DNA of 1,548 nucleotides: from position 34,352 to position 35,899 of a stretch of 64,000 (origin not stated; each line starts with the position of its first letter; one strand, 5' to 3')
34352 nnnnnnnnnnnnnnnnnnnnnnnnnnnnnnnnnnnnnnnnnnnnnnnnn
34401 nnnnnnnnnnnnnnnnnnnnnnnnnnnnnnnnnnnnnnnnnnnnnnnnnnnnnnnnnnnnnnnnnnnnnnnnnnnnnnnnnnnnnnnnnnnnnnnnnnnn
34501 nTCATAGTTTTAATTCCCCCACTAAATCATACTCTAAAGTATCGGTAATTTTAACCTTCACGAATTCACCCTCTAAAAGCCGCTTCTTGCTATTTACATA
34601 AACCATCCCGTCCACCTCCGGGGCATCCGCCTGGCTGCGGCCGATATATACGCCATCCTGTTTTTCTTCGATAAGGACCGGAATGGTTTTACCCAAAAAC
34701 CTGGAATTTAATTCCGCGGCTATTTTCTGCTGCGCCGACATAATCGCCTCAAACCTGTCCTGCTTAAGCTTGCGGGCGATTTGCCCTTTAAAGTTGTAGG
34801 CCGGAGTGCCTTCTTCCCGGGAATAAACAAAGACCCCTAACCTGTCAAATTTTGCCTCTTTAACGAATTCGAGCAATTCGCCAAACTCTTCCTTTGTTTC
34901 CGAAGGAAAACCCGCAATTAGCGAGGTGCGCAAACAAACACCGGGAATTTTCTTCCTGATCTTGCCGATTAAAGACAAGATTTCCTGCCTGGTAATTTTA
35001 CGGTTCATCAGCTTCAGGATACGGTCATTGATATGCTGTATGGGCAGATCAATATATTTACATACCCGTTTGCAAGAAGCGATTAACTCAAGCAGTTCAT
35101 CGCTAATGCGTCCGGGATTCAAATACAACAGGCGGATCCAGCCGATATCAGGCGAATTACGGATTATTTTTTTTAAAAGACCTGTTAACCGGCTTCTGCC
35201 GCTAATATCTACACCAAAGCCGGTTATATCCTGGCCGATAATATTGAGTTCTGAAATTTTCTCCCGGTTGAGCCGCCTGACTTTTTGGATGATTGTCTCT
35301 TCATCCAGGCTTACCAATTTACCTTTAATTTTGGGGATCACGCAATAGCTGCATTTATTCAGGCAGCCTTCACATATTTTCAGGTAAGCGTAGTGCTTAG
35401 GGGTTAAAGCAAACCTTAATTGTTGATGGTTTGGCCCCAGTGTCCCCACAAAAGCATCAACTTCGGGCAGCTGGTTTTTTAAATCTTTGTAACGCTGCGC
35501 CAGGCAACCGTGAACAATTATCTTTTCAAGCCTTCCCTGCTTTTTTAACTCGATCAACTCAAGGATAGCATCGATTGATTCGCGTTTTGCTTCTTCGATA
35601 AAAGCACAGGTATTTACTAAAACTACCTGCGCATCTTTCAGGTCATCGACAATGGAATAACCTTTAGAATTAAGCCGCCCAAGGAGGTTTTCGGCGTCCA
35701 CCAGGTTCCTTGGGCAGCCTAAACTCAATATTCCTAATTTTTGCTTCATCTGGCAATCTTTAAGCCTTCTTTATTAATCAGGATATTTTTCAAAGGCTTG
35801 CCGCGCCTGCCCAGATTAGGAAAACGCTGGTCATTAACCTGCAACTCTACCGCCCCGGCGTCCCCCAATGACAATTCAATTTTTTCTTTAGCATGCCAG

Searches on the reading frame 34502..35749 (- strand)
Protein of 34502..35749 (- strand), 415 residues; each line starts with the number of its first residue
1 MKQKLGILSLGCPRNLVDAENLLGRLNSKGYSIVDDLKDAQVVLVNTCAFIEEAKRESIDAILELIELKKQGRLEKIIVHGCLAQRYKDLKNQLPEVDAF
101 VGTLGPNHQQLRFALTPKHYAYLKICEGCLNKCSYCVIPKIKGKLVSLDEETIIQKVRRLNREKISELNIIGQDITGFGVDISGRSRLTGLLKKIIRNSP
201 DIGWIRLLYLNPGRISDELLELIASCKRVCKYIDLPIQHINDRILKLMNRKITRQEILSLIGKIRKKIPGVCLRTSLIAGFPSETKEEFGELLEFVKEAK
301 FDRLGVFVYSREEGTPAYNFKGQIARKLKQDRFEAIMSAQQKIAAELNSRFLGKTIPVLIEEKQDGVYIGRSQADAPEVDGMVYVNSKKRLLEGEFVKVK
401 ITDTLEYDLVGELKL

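Call 65: search_protein_families(library=pfam, proteins=[window:34502-35749:-], max_evalue=0.00001)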
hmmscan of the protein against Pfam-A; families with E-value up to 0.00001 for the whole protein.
window:34502-35749:- (415 aa): 4 families
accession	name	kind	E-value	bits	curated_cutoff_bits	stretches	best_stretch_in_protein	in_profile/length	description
PF00919.26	UPF0004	-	2.5e-24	85.6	27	1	5-102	2-98/98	Uncharacterized protein family UPF0004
PF18693.7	TRAM_2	-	9.3e-24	83.8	27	1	353-413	2-62/63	TRAM domain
PF04055.27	Radical_SAM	-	9.4e-23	81.6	29.5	1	125-296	3-166/166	Radical SAM superfamily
PF01938.26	TRAM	-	1.6e-06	28.3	21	1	351-413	3-60/61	TRAM domain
